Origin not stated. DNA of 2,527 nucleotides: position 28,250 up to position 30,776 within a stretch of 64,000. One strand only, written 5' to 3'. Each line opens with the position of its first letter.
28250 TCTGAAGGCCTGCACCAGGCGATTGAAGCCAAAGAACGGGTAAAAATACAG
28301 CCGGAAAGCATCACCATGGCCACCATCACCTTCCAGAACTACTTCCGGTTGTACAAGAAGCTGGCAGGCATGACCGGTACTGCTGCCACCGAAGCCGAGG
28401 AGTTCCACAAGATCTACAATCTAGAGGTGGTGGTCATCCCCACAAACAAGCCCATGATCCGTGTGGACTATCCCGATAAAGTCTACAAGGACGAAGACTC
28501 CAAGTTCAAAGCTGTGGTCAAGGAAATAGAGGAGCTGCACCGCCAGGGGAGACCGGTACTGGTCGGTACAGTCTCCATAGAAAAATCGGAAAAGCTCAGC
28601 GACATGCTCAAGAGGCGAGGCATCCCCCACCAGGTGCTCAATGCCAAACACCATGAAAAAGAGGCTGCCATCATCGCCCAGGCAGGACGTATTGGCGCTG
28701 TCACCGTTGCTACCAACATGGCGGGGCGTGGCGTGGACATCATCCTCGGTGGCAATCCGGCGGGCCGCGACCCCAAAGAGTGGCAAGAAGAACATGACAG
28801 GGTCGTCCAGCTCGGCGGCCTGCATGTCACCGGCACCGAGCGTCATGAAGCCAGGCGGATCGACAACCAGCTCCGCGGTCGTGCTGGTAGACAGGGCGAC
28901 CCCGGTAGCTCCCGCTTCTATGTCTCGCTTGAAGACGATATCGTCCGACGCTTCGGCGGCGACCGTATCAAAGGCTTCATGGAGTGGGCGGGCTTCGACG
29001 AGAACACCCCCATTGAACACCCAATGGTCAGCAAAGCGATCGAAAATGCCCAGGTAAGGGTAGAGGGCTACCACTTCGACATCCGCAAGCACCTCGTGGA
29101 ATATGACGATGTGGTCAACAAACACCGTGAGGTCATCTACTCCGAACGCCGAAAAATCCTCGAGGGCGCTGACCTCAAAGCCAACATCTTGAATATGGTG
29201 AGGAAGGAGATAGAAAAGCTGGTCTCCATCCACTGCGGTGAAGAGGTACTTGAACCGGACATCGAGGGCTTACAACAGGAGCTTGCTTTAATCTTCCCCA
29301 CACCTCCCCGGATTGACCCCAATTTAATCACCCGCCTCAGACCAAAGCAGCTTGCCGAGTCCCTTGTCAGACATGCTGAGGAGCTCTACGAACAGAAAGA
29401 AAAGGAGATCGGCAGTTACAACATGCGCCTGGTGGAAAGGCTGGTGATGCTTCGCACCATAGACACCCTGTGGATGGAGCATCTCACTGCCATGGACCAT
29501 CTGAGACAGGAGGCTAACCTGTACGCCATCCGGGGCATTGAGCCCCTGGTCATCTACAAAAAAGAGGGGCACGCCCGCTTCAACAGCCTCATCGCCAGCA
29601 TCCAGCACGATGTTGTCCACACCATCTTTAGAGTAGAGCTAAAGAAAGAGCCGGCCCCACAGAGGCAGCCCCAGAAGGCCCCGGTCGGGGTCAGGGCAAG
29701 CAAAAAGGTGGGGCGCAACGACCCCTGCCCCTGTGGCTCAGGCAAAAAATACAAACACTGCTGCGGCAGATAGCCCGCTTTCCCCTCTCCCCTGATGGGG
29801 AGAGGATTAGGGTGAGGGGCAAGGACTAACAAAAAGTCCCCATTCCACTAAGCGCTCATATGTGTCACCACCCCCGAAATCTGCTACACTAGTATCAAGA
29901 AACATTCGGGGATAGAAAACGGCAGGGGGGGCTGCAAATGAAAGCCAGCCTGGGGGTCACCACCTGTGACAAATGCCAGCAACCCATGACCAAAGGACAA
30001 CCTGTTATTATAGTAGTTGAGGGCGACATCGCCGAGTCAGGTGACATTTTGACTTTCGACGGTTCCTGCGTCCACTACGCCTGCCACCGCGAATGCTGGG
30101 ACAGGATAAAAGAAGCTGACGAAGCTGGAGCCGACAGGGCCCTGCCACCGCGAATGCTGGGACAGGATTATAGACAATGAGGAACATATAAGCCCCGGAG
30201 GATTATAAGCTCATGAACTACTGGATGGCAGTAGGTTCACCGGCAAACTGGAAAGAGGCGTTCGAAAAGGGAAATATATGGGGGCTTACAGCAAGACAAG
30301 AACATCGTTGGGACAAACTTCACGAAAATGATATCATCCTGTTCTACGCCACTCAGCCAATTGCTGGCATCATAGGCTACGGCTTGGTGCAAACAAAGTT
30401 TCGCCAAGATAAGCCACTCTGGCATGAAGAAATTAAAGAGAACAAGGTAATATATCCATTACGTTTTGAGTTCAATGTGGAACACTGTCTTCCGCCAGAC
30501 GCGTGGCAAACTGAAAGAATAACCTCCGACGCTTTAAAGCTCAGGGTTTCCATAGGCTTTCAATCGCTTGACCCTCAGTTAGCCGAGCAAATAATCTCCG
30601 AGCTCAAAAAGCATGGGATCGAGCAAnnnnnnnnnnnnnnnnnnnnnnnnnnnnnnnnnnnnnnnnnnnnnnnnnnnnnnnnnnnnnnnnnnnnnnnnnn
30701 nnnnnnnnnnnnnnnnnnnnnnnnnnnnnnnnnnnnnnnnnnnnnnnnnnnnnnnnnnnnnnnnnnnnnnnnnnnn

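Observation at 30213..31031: EVE + PD-(D/E)XK-like fusion in an AT-richer insert: putative modification-dependent restriction gene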

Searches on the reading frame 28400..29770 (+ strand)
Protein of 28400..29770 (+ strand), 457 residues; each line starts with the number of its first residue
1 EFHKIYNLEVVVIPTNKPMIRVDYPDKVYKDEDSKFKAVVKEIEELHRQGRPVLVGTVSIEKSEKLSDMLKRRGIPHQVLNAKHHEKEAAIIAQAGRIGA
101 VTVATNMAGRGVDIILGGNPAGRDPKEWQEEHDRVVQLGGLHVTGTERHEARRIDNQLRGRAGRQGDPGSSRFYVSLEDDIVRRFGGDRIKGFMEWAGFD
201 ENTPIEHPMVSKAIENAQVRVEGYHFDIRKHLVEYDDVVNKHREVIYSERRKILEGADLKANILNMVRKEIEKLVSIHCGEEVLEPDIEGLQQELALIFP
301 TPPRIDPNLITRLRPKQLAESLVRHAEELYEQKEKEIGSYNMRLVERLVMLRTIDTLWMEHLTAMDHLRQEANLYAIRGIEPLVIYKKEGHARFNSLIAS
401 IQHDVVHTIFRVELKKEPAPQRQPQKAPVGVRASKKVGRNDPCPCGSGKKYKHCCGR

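Call 67: find_related_loci(query=window:28400-29770:+, collection=metagenome_contigs, flank=6000)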
Query window:28400-29770:+ (457 aa) in metagenome_contigs; peptide patterns used: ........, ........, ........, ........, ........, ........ (x = any residue, [..] = any of these).
600 stretches matched a pattern (row limit reached: there are more); 584 encode a relative of the query (tblastn E <= 1e-3); the best 80 are kept; 80 distinct loci.
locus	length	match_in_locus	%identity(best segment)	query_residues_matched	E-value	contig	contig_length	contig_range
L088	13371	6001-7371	89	1-457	0e+0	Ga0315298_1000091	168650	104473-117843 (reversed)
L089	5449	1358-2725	79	1-457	0e+0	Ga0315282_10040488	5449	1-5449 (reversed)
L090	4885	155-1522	77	1-457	0e+0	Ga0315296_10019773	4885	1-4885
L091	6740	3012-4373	73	1-455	0e+0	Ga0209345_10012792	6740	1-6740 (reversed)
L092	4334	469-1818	70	1-457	0e+0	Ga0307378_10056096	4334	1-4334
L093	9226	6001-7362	68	1-457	0e+0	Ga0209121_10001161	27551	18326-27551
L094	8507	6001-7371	68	1-457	0e+0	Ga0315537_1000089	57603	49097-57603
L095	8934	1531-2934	66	1-457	0e+0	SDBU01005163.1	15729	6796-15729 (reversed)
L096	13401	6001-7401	66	1-457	0e+0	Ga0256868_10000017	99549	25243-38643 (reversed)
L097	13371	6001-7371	66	1-457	0e+0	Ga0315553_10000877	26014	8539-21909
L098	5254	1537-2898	67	1-457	0e+0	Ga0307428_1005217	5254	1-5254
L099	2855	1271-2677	66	1-457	0e+0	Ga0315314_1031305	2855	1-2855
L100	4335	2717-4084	66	1-457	0e+0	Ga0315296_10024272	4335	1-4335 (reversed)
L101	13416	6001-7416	65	1-457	0e+0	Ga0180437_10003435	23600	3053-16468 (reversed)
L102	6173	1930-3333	66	1-457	0e+0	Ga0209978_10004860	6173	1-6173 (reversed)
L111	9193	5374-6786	62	1-457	0e+0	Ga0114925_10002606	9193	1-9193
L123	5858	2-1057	75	101-453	0e+0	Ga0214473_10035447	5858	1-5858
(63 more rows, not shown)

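Call 71: search_protein_families(library=pfam, proteins=[L088:7724-9286:+, L088:9286-9780:+, L089:3241-3927:+, L089:3944-4885:+, L123:1215-2432:+, L123:2437-3576:+, L123:3576-4355:+, L111:7018-8103:+, L095:2953-4182:+, L092:2656-3240:+], max_evalue=0.001)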
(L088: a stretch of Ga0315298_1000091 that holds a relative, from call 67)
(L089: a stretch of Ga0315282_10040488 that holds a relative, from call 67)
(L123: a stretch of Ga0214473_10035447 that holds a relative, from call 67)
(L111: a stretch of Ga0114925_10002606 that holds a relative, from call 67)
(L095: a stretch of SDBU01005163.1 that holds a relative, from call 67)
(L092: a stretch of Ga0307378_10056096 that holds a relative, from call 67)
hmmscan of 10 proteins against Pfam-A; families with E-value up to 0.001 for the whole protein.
L088:7724-9286:+ (521 aa): 2 families
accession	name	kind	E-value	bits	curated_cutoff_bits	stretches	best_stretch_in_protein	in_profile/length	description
PF13589.12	HATPase_c_3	-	9.3e-09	35.9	25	1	32-126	6-107/137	Histidine kinase-, DNA gyrase B-, and HSP90-like ATPase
PF02518.31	HATPase_c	-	1.6e-06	29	26.4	1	33-95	10-80/111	Histidine kinase-, DNA gyrase B-, and HSP90-like ATPase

L088:9286-9780:+ (165 aa): 0 families

L089:3241-3927:+ (229 aa): 1 family
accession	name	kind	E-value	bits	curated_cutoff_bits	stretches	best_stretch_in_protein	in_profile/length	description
PF18643.7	RE_BsaWI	-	1.6e-32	112.1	26.2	1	97-201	2-105/105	BsaWI restriction endonuclease type 2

L089:3944-4885:+ (314 aa): 5 families
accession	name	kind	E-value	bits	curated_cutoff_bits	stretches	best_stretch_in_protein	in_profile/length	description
PF01555.25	N6_N4_Mtase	-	1.9e-24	87.3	26.7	2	28-130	117-219/221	DNA methylase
PF08241.18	Methyltransf_11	-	2.4e-07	31.7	21.2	0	101-149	5-66/95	Methyltransferase domain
PF05148.21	Methyltransf_8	-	8.2e-06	26.3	27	1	86-148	67-127/219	Hypothetical methyltransferase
PF13649.12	Methyltransf_25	-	4.8e-05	24.4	27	0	96-194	1-96/97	Methyltransferase domain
PF01170.24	UPF0020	-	0.0005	20.3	22.3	0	91-105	27-41/197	RMKL-like, methyltransferase domain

L123:1215-2432:+ (406 aa): 2 families
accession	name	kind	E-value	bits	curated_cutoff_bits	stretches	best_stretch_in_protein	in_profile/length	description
PF01555.25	N6_N4_Mtase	-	3.2e-18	66.9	26.7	1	38-107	148-213/221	DNA methylase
PF01170.24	UPF0020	-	1.7e-06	28.3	22.3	1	74-110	27-63/197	RMKL-like, methyltransferase domain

L123:2437-3576:+ (380 aa): 0 families

L123:3576-4355:+ (260 aa): 1 family
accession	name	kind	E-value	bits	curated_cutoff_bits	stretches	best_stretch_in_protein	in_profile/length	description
PF09520.16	RE_TdeIII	-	4.7e-66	223.3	27.2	1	5-243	2-242/242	Type II restriction endonuclease, TdeIII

L111:7018-8103:+ (362 aa): 1 family
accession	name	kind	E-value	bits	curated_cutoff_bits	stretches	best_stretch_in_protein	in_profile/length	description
PF03235.19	GmrSD_N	-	1.5e-22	81.1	33.2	1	37-193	3-198/199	GmrSD restriction endonuclease, N-terminal domain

L095:2953-4182:+ (410 aa): 2 families
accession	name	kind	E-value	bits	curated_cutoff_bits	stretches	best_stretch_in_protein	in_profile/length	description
PF03235.19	GmrSD_N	-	4.7e-24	86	33.2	1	17-160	9-198/199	GmrSD restriction endonuclease, N-terminal domain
PF01844.29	HNH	-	2.4e-06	28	21.4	1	366-407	1-42/47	HNH endonuclease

L092:2656-3240:+ (195 aa): 2 families
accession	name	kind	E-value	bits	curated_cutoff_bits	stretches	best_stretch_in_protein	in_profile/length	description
PF01844.29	HNH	-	9e-07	29.4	21.4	1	98-136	1-39/47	HNH endonuclease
PF14279.12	HNH_5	-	8.5e-05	22.9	27.5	1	98-152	1-54/56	HNH endonuclease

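Call 72: search_protein_families(library=padloc, proteins=[L088:7724-9286:+, L088:9286-9780:+, L089:3241-3927:+, L089:3944-4885:+, L123:2437-3576:+, L123:3576-4355:+, L111:7018-8103:+, L111:8108-8605:+, L095:2953-4182:+, L092:2656-3240:+], max_evalue=0.001)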
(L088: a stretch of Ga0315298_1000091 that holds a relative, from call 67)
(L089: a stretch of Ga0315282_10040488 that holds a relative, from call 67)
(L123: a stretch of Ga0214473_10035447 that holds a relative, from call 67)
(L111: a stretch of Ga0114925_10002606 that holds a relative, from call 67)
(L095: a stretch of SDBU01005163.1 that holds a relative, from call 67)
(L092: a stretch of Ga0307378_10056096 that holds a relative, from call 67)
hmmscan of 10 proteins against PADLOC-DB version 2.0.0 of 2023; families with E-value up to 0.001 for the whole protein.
L088:7724-9286:+ (521 aa): 1 family
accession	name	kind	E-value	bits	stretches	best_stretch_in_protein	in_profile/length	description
PDLC03419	REase_II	-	0.00025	17.5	1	31-73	27-71/695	Type II restriction enzyme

L088:9286-9780:+ (165 aa): 1 family
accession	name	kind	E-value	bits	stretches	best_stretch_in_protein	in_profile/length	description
PDLC04827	PDC-S02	-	0.00031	18.4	1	75-133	37-101/234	-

L089:3241-3927:+ (229 aa): 0 families

L089:3944-4885:+ (314 aa): 57 families (the best 25 are shown)
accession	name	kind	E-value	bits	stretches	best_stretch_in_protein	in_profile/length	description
PDLC03376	MTase_II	-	1.5e-27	95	2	131-267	113-249/249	Type II methyltransferase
PDLC03353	MTase_II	-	1.3e-24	85.1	2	30-132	150-248/260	Type II methyltransferase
PDLC03351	MTase_II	-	1.1e-23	82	2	143-267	220-347/348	Type II methyltransferase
PDLC03371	MTase_II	-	2.8e-15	54.6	1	30-130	149-248/260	Type II methyltransferase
PDLC03387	MTase_II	-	7.1e-15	52.9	2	75-126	216-267/289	Type II methyltransferase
PDLC03350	MTase_II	-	1.5e-14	52.2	2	53-132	219-293/312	Type II methyltransferase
PDLC03299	MTase_II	-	4.6e-14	50.6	2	53-124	178-247/296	Type II methyltransferase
PDLC04134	mad2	-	6.4e-14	49.6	1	79-233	277-425/492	mads_2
PDLC03320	MTase_II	-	1.9e-12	45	1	29-132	171-272/289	Type II methyltransferase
PDLC03228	MTase_II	-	1.4e-11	42.7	1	69-125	140-196/227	Type II methyltransferase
PDLC03265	MTase_II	-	4.4e-11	40.8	2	51-132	250-326/333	Type II methyltransferase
PDLC03216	MTase_II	-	2.5e-10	37.9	1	68-123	189-244/364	Type II methyltransferase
PDLC03283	MTase_II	-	3.1e-10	37.8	1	70-142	207-279/352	Type II methyltransferase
PDLC03319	MTase_II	-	7.5e-10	36.2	1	128-161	276-309/503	Type II methyltransferase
PDLC03738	oMTase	-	7.7e-10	36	1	75-126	206-257/376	orphan methyltransferase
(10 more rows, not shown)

L123:2437-3576:+ (380 aa): 0 families

L123:3576-4355:+ (260 aa): 3 families
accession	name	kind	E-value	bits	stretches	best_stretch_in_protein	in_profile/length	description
PDLC03482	REase_II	-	7.2e-15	53.4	1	30-254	48-272/274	Type II restriction enzyme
PDLC03509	REase_II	-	3.9e-11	40.8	1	49-243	66-266/370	Type II restriction enzyme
PDLC03421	REase_II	-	6e-08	30.7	1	33-245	39-252/264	Type II restriction enzyme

L111:7018-8103:+ (362 aa): 5 families
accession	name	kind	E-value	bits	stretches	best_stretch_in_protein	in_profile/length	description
PDLC04027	PD-T4-2_A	-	3.7e-159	527.6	1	3-360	8-362/363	-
PDLC03877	NsnA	-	1.7e-53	180.3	1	15-360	33-380/385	-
PDLC03418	REase_II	-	2.8e-13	47.8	1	44-261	29-225/372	Type II restriction enzyme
PDLC04150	HEC-05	-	1.9e-05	21.7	1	50-109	24-75/583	-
PDLC04151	HEC-05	-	5.8e-05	20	0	50-82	42-74/600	-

L111:8108-8605:+ (166 aa): 3 families
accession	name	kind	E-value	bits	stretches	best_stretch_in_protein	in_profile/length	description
PDLC04028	PD-T4-2_B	-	2.1e-58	195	1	1-162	1-164/168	-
PDLC04030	PD-T4-2_B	-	9.6e-38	128.1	1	1-161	1-162/294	-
PDLC04029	PD-T4-2_B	-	1e-28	98.3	1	1-160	1-167/174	-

L095:2953-4182:+ (410 aa): 5 families
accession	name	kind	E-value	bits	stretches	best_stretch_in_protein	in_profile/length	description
PDLC03877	NsnA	-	1.4e-41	141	1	15-338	58-382/385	-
PDLC04027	PD-T4-2_A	-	4.6e-27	93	1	19-270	49-308/363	-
PDLC03418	REase_II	-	1.8e-15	55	1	22-213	32-211/372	Type II restriction enzyme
PDLC04151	HEC-05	-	1.6e-06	25.2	0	60-83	104-127/600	-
PDLC04150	HEC-05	-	7.9e-06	23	0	24-54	23-53/583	-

L092:2656-3240:+ (195 aa): 2 families
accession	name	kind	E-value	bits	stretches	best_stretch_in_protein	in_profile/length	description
PDLC03478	REase_II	-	2.4e-07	28.7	1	82-143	96-160/219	Type II restriction enzyme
PDLC03431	REase_II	-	2.8e-06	25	1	88-139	141-204/246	Type II restriction enzyme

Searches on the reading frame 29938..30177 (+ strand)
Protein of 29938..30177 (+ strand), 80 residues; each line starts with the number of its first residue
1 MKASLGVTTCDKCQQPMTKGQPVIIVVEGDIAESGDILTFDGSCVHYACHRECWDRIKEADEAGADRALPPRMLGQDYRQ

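Call 3: search_protein_families(library=pfam, proteins=[window:29938-30177:+], max_evalue=1)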
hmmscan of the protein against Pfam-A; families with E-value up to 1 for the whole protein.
window:29938-30177:+ (80 aa): 1 family
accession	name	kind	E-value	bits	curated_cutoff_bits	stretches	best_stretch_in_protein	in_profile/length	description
PF01553.26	Acyltransferase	-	0.13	12.5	23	1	8-49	79-120/132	Acyltransferase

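Call 4: search_protein_families(library=padloc, proteins=[window:29938-30177:+], max_evalue=1)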
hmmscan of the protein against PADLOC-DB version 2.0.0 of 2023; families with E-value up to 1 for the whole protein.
window:29938-30177:+ (80 aa): 0 families

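Call 5: search_protein_families(library=ncbifam, proteins=[window:29938-30177:+], max_evalue=1)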
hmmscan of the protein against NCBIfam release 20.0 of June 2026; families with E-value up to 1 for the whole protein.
window:29938-30177:+ (80 aa): 2 families
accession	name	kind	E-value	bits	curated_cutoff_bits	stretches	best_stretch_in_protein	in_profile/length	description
TIGR01292.1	TRX_reduct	equivalog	0.044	12.6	343.45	1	6-35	127-156/300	thioredoxin-disulfide reductase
NF053861.1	DS8_antiphage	equivalog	0.34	8.6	790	1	11-39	23-51/994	anti-phage protein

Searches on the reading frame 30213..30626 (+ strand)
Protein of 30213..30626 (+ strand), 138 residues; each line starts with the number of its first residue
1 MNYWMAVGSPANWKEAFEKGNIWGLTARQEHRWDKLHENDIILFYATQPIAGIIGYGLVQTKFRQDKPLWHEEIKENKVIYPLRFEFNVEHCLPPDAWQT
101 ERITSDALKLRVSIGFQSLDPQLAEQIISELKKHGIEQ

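Call 25: search_protein_families(library=pfam, proteins=[window:30213-30626:+], max_evalue=10)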
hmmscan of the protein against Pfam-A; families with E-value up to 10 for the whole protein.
window:30213-30626:+ (138 aa): 2 families
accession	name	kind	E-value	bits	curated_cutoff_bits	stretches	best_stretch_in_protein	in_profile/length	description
PF01878.24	EVE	-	0.00015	22.2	23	1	2-75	1-87/145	EVE domain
PF04146.21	YTH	-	0.024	14.8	22.1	1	12-96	13-98/135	YT521-B-like domain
